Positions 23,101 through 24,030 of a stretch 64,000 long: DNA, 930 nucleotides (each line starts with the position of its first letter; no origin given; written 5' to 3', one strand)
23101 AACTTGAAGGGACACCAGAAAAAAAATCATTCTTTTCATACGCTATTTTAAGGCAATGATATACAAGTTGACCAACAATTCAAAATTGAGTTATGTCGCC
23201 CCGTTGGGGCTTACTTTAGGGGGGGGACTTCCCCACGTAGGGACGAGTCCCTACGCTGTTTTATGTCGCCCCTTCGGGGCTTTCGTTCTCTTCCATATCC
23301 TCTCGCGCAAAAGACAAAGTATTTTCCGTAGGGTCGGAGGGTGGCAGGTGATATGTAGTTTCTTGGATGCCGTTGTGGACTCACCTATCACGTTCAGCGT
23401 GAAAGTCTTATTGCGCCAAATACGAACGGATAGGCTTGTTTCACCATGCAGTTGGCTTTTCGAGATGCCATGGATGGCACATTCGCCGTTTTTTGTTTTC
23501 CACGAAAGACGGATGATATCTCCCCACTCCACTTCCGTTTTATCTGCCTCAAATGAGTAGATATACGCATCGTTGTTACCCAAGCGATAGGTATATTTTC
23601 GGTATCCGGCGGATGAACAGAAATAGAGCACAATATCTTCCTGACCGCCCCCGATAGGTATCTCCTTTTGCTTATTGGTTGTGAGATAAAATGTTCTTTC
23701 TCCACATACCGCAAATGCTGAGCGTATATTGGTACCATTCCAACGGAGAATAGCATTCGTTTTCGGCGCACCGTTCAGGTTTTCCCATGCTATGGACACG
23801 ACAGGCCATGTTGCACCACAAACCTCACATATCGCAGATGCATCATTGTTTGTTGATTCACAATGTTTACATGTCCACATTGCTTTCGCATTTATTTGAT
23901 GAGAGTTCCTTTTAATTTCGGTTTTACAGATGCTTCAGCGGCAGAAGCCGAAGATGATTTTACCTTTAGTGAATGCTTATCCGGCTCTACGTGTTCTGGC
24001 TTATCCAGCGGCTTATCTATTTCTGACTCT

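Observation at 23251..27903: TerY-P-like vWA / PP2C / Ser-Thr kinase triad inside a larger six-gene operon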

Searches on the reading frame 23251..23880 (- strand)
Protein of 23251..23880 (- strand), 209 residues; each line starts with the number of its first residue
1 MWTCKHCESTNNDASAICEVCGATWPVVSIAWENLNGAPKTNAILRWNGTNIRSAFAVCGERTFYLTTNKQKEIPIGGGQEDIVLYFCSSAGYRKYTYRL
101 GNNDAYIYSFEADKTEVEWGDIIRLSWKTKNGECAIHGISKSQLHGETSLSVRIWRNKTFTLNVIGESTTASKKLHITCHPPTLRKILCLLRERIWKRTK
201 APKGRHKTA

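Call 3: search_protein_families(library=pfam, proteins=[window:23251-23880:-], max_evalue=0.1)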
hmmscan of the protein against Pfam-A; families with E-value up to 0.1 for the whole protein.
window:23251-23880:- (209 aa): 1 family
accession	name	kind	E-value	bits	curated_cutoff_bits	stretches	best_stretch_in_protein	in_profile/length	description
PF12773.13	DZR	-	0.018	15.7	27.3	1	4-24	1-21/45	Double zinc ribbon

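Call 4: search_protein_families(library=padloc, proteins=[window:23251-23880:-], max_evalue=0.1)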
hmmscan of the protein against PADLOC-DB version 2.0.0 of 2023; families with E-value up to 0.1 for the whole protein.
window:23251-23880:- (209 aa): 0 families

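Call 5: search_protein_families(library=ncbifam, proteins=[window:23251-23880:-], max_evalue=0.1)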
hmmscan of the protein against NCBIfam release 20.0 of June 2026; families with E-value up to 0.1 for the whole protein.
window:23251-23880:- (209 aa): 1 family
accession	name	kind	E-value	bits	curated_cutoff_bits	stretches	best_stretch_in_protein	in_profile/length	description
TIGR01206.1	lysW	equivalog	0.06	13.2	53.2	0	17-41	24-48/54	lysine biosynthesis protein LysW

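Call 46: find_homologous_proteins(query=window:23251-23880:-, max_evalue=0.001)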
Query window:23251-23880:- (209 aa): 2 proteins with E <= 0.001 among 71 candidates.
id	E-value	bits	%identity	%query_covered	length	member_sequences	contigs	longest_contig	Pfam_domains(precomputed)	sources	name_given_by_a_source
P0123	4.0e-128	443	92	100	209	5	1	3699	-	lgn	-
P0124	9.5e-114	396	84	97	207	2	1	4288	-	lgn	-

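Call 66: predict_structure(alignment_id=A2)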
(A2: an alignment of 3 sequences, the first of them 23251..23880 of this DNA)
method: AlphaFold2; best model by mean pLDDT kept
length: 209 residues; sequences in the alignment: 3
mean_pLDDT: 40.2   pTM: 0.33
mean pLDDT of the five models: 40.2, 35.7, 32.5, 30.3, 27.6
residues with pLDDT >= 90: 0; 70-90: 0; 50-70: 57; < 50: 152
segments of 3 or more residues with pLDDT < 50: 1-39, 90-92, 99-190, 203-209
pLDDT, mean of each block of 10 residues (from residue 1): 23 25 40 42 54 53 52 55 54 51 37 31 34 31 27 29 30 32 44 56 44
secondary structure, 60 per line:
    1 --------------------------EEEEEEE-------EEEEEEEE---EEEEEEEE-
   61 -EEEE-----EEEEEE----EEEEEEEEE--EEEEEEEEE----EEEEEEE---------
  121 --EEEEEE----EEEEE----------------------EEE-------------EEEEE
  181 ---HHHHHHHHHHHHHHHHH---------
elements in order: E27-33 E41-48 E52-59 E62-65 E71-76 E81-89 E92-100 E105-111 E123-128 E133-137 E160-162 E176-180 H184-200
